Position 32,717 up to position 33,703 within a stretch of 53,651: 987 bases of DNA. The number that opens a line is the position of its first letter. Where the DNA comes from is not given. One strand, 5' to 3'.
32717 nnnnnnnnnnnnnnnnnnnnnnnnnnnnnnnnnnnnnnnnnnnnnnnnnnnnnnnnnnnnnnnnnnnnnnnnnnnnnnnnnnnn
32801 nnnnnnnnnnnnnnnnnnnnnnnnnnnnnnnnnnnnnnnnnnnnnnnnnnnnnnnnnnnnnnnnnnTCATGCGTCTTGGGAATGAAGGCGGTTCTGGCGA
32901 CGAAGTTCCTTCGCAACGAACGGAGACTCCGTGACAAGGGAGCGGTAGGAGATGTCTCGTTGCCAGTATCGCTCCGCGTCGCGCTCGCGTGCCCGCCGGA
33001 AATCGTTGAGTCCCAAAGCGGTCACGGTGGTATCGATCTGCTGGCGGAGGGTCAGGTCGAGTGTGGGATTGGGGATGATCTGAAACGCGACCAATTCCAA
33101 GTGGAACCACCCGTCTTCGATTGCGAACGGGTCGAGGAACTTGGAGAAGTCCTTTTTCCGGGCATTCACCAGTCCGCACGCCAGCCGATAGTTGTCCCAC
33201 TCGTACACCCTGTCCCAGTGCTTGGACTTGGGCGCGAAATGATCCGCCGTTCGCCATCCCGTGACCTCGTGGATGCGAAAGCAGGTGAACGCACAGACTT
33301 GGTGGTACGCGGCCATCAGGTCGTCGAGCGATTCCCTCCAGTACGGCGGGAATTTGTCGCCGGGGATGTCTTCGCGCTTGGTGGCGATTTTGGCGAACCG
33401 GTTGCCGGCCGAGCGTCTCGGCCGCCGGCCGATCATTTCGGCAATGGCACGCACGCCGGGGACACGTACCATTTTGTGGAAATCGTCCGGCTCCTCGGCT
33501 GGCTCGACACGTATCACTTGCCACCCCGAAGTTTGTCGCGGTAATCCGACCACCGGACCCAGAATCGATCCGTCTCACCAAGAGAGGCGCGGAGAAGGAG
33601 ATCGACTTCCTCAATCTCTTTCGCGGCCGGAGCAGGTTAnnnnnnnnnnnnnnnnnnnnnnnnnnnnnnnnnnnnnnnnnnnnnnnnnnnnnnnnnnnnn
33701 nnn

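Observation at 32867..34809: AT-richer ATPase + HNH two-gene module (Septu-like) inserted between aguB and acs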

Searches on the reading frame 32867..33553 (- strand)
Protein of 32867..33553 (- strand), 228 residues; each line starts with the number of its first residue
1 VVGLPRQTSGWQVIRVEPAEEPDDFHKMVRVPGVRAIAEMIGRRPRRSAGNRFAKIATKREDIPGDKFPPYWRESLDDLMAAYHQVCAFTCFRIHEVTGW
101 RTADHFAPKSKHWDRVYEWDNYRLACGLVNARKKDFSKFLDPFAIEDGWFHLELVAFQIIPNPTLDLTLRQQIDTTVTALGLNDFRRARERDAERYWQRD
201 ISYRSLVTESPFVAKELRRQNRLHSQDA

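Call 3: search_protein_families(library=pfam, proteins=[window:32867-33553:-], max_evalue=0.01)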
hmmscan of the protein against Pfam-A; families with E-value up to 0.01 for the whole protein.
window:32867-33553:- (228 aa): 0 families

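Call 4: search_protein_families(library=padloc, proteins=[window:32867-33553:-], max_evalue=0.01)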
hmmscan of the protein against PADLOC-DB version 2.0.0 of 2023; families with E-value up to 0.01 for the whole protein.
window:32867-33553:- (228 aa): 20 families
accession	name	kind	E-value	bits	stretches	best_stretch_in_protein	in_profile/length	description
PDLC00348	PtuB1|PtuB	-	1.2e-61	205.7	1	14-225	2-195/198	Unknown function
PDLC00351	PtuB1|PtuB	-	3.8e-13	48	1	72-196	44-175/195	Unknown function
PDLC00336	PtuB1|PtuB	-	4.3e-09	34.4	1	79-137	58-115/250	Unknown function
PDLC00337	PtuB1|PtuB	-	6.7e-09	33.9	1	77-162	49-136/216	Unknown function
PDLC00315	PtuB1|PtuB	-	1.8e-08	32.4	1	59-204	5-151/227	Unknown function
PDLC00340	PtuB1|PtuB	-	2.4e-08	31.9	1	103-135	80-112/268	Unknown function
PDLC00330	PtuB1|PtuB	-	1.5e-07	29.6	1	63-136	32-112/271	Unknown function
PDLC00342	PtuB1|PtuB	-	2.2e-07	28.5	1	77-185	40-144/247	Unknown function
PDLC00317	PtuB1|PtuB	-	9.1e-06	23.7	1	80-135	55-105/244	Unknown function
PDLC00324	PtuB1|PtuB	-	1.9e-05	22.5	1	77-196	35-165/209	Unknown function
PDLC00332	PtuB1|PtuB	-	0.00025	18.9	1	73-192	35-161/212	Unknown function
PDLC00323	PtuB1|PtuB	-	0.00028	18.6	1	89-143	38-91/215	Unknown function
PDLC00321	PtuB1|PtuB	-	0.00033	18.5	1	103-169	55-122/223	Unknown function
PDLC00333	PtuB1|PtuB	-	0.00036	18.1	1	66-139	40-126/272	Unknown function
PDLC00350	PtuB1|PtuB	-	0.00077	17.4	1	87-142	52-108/224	Unknown function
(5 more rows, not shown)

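Call 5: search_protein_families(library=ncbifam, proteins=[window:32867-33553:-], max_evalue=0.01)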
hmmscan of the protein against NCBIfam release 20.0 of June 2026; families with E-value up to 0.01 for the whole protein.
window:32867-33553:- (228 aa): 1 family
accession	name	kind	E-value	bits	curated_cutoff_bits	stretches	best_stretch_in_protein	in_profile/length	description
NF041761.1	PtuB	equivalog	0.0025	17.7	150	1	81-130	42-91/218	retron Ec78 anti-phage system effector HNH endonuclease PtuB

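Call 7: search_solved_structures(query=window:32867-33553:-, max_evalue=10, show_alignments=3)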
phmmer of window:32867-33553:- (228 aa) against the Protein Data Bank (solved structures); distinct sequences matched with E-value up to 10: 5.
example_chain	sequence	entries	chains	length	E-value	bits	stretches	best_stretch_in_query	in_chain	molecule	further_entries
5m4a_A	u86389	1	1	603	0.83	12.4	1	107-140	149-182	Neutral trehalase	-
8smr_G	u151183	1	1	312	0.86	12.4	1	98-121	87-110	Cbb3-type cytochrome c oxidase subunit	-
5nis_A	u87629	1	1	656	0.92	12.3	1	107-140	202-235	Neutral trehalase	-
5jta_A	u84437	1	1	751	1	12.1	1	107-140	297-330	Neutral trehalase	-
5n6n_C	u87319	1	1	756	1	12.1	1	107-140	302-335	Neutral trehalase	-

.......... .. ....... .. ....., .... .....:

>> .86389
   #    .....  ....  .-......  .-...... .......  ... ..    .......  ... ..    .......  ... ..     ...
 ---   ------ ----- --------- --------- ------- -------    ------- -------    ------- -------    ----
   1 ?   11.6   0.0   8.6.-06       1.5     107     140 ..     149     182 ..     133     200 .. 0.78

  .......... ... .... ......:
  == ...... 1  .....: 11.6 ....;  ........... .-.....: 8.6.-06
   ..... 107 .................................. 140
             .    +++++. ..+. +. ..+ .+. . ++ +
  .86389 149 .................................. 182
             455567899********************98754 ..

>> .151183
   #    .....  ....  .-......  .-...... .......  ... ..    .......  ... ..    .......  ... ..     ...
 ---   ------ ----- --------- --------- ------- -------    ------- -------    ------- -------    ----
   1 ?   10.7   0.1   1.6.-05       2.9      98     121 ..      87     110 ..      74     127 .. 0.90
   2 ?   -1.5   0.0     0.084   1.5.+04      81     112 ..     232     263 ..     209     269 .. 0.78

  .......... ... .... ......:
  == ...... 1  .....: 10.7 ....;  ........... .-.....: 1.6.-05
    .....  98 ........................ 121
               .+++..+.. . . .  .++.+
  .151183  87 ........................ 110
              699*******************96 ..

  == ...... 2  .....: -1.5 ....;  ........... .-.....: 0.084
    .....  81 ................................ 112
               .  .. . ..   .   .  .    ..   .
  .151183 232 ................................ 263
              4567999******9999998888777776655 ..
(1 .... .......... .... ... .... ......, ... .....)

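Call 11: find_homologous_proteins(query=window:32867-33553:-, max_evalue=0.001)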
Query window:32867-33553:- (228 aa): 726 proteins with E <= 0.001 among 970 candidates; the best 120 are listed.
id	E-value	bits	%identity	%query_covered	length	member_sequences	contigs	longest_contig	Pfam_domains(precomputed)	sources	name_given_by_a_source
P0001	2.6e-135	467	100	88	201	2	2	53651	-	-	-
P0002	1.7e-103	363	71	95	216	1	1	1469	-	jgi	jgi:hypothetical protein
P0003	1.2e-100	354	69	95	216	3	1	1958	-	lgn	-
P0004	4.8e-96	339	67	95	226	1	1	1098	-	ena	-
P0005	1.9e-92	327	64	95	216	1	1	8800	-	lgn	-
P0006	3.3e-91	323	64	94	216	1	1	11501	-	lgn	-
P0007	4.1e-90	320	65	95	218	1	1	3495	-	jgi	jgi:hypothetical protein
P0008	1.1e-88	315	62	95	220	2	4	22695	-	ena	-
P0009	1.6e-88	314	63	95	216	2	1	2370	-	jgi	jgi:hypothetical protein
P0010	2.5e-88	314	63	95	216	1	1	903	-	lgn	-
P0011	3.3e-88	313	62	93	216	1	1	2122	-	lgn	-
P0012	3.3e-88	313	62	93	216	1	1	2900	-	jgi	jgi:hypothetical protein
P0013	7.4e-87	309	63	95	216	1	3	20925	-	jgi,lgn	-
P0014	1.8e-86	308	63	95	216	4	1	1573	-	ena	-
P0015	2.5e-86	307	61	94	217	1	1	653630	-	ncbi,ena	-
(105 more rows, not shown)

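Call 31: predict_structure(alignment_id=A2)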
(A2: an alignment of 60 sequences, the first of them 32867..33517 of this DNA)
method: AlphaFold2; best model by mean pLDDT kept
length: 216 residues; sequences in the alignment: 60
mean_pLDDT: 77.0   pTM: 0.62
mean pLDDT of the five models: 77.0, 70.1, 68.4, 65.7, 62.1
residues with pLDDT >= 90: 66; 70-90: 82; 50-70: 39; < 50: 29
segments of 3 or more residues with pLDDT < 50: 72-92, 115-122
pLDDT, mean of each block of 10 residues (from residue 1): 72 88 92 90 90 80 67 43 38 58 72 51 59 85 93 94 79 85 96 83 93 94
secondary structure, 60 per line:
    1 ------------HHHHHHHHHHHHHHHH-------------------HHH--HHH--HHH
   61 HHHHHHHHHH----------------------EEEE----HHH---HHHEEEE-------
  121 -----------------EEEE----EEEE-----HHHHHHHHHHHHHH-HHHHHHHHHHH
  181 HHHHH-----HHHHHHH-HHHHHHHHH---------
elements in order: H13-28 H58-70 E93-96 E110-113 E138-141 E146-149 H155-168 H170-185 H191-197 H199-207

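Call 36: fold_search(model_id=the predicted structure, library=pdb)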
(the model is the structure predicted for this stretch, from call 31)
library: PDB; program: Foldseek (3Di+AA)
matches with E <= 10: 12; with E <= 0.001: 0
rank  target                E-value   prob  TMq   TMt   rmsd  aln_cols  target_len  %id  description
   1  8eea_G                1.5e-02  1.00  0.43  0.40   4.9       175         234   17  Structure of E.coli Septu (PtuAB) complex (released 2023-12-27)
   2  9n6b_F                2.1e-02  0.98  0.46  0.44   7.7       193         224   16  Structure of the retron IA complex with HNH nuclease in the "up" orientation (released 2025-04-23)
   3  9u9y_H                2.3e-02  0.99  0.45  0.47   5.8       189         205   14  Cryo-EM structure of retron Ec78 effector complex (released 2025-12-10)
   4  9n69_F                2.5e-02  0.97  0.41  0.40   8.2       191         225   15  Structure of the retron IA complex with HNH nuclease in the "down" orientation (released 2025-04-23)
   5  9nnb_J                2.9e-02  0.94  0.45  0.46   6.5       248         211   12  Cryo-EM structure of the Retron Ec78 complex, PtuA:PtuB:RT (4:2:1) (released 2025-10-08)
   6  9vhl_F                6.1e-02  0.96  0.34  0.36   8.2       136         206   15  cryoEM structure of retron-Eco7 complex (form II) (released 2026-01-07)
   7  9nnh_K                8.6e-02  0.80  0.44  0.45   9.5       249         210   13  Cryo-EM structure of the Retron Ec78 complex, PtuA:PtuB:RT (4:2:2) (released 2025-10-08)
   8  9vh1_F                2.0e-01  0.82  0.43  0.44   7.5       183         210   12  cryoEM structure of ptuA-ptuB complex in Retron-Eco7 anti-phage system (released 2025-12-03)
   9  9o4a_C                2.5e-01  0.87  0.29  0.35   6.0       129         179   16  Ec83 Retron PtuAB mutant complex (released 2025-07-02)
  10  9l7p_H                3.0e-01  0.57  0.33  0.33   6.8       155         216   14  Cryo-EM structure of retron Ec78 system complex (released 2025-12-10)
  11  6rfv_B                9.3e+00  0.05  0.10  0.10   8.0        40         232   15  Revisiting pH-gated conformational switch. Complex HK853-RR468 pH 7 (released 2020-02-19)
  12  2oap_2                9.8e+00  0.03  0.14  0.07  10.4        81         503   14  Crystal structure of the archaeal secretion ATPase GspE in complex with AMP-PNP (released 2007-02-13)

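Call 39: search_solved_structures(query=A2, max_evalue=10, show_alignments=4)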
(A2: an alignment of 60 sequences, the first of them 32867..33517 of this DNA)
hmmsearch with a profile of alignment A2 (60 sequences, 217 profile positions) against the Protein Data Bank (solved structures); distinct sequences matched with E-value up to 10: 2.
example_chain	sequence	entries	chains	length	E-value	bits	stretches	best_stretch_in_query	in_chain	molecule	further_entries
8ee7_C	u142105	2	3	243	0.14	15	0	146-180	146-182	PtuB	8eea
2lm1_A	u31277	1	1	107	0.89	12.4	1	54-134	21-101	Lysine-specific demethylase lid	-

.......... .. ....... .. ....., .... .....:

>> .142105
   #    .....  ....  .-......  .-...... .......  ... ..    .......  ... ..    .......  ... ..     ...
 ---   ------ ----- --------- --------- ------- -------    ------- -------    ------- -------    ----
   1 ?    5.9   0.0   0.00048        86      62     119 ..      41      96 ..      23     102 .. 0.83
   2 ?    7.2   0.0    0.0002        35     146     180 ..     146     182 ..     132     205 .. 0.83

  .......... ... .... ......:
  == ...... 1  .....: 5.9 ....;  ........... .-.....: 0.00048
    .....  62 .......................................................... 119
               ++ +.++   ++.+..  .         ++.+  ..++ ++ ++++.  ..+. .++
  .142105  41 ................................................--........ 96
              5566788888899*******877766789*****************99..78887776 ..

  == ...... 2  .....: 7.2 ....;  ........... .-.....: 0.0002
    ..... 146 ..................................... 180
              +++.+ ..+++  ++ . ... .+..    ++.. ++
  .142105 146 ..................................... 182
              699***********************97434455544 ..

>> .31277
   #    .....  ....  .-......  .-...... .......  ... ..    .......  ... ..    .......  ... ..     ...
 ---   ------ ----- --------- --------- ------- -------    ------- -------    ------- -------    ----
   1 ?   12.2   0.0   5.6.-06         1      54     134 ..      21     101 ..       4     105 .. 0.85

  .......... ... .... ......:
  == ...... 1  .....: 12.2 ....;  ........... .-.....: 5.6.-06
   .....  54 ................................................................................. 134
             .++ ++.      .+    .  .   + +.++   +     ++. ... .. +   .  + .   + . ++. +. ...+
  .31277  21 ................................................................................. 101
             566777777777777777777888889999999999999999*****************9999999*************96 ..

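Call 53: search_protein_families(library=pfam, alignment_id=A2, max_evalue=1)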
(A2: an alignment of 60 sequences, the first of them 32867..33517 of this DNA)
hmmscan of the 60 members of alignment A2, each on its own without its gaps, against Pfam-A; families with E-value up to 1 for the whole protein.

A. member 1, window:32867-33517:- (216 aa): 1 family
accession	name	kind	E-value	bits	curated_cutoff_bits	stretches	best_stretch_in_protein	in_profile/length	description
PF21640.2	LytM_N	-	0.092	13.3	27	0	84-114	52-82/88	LytM, N-terminal domain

B. families by the number of members that match (of 60 scanned): 12 families
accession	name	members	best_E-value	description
PF13395.12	HNH_4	11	0.0056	HNH endonuclease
PF01844.29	HNH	7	0.0017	HNH endonuclease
PF21640.2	LytM_N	2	0.092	LytM, N-terminal domain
PF12320.13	SbcD_C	2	0.14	Type 5 capsule protein repressor C-terminal domain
PF11795.13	DUF3322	1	0.14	Uncharacterized protein conserved in bacteria N-term (DUF3322)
PF14696.12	Glyoxalase_5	1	0.14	Hydroxyphenylpyruvate dioxygenase, HPPD, N-terminal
PF07797.19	DUF1639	1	0.15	Protein of unknown function (DUF1639)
PF06031.18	SERTA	1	0.15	SERTA motif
PF20620.4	DUF6805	1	0.18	Family of unknown function (DUF6805)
PF08028.16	Acyl-CoA_dh_2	1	0.18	Acyl-CoA dehydrogenase, C-terminal domain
PF03787.20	RAMPs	1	0.21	RAMP superfamily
PF03571.21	Peptidase_M49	1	0.24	Peptidase family M49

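Call 54: search_protein_families(library=ncbifam, alignment_id=A2, max_evalue=1)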
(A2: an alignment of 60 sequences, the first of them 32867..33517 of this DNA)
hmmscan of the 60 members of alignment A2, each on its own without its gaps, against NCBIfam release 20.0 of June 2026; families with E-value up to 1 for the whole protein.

A. member 1, window:32867-33517:- (216 aa): 2 families
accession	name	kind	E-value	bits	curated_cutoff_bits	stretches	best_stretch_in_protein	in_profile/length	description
NF041761.1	PtuB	equivalog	0.0021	18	150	1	69-118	42-91/218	retron Ec78 anti-phage system effector HNH endonuclease PtuB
TIGR02646.1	TIGR02646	subfamily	0.015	15.3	52.15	1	67-117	19-67/144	retron system putative HNH endonuclease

B. families by the number of members that match (of 60 scanned): 9 families
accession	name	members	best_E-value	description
TIGR02646.1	TIGR02646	60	1.2e-08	retron system putative HNH endonuclease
NF041761.1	PtuB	60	4.2e-07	retron Ec78 anti-phage system effector HNH endonuclease PtuB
NF010497.0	PRK13916.1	1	0.042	plasmid segregation protein ParR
NF042983.1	blaOXA-837_like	1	0.082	OXA-837 family class D beta-lactamase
NF049971.1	CRISPR_Cas9d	1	0.16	type II CRISPR RNA-guided endonuclease Cas9d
TIGR00651.1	pta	1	0.17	phosphate acetyltransferase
TIGR01833.1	HMG-CoA-S_euk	1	0.2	hydroxymethylglutaryl-CoA synthase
NF004515.0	PRK05857.1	1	0.24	fatty acid--CoA ligase FadD10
NF047940.1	WD1261_full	1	0.31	WD1261 family protein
